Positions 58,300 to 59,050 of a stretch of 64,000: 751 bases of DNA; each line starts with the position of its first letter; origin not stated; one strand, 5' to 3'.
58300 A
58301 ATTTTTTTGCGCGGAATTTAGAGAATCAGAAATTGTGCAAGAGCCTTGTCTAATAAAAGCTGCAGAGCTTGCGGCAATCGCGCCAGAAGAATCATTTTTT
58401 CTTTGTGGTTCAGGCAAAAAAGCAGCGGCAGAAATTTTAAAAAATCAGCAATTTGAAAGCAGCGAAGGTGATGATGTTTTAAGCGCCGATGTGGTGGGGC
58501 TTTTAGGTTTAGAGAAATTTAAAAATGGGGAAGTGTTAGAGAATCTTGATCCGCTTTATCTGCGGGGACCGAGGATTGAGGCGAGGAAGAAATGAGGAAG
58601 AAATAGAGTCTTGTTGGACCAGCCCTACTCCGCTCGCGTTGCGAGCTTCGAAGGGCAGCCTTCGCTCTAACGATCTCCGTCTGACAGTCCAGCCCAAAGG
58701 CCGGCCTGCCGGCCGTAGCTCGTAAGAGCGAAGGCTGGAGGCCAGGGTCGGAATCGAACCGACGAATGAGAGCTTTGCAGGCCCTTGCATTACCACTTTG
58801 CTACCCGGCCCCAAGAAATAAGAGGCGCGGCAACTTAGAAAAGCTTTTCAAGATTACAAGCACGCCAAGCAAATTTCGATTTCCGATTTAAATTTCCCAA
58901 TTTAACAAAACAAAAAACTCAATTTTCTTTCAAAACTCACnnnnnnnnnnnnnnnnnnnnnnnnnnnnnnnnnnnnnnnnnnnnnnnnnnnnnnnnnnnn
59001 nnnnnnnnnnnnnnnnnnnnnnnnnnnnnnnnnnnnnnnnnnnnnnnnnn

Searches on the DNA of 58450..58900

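Call 45: search_rna_families(source=window, start=58450, end=58900, threshold=evalue, max_evalue=1)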
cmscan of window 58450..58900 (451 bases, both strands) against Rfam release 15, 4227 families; matches with E-value up to 1: 3.
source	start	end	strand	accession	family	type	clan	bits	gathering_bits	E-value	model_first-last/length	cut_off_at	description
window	58739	58810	-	RF00005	tRNA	Gene; tRNA;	CL00001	61.8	29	4.1e-13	1-71/71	no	tRNA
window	58654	58739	+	RF03888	mir-3160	Gene; miRNA;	-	26.3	80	0.034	1-83/83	no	mir-3160 microRNA precursor family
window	58683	58742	+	RF02953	DUF1874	Cis-reg;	-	20.1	42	0.2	1-93/93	no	DUF1874 RNA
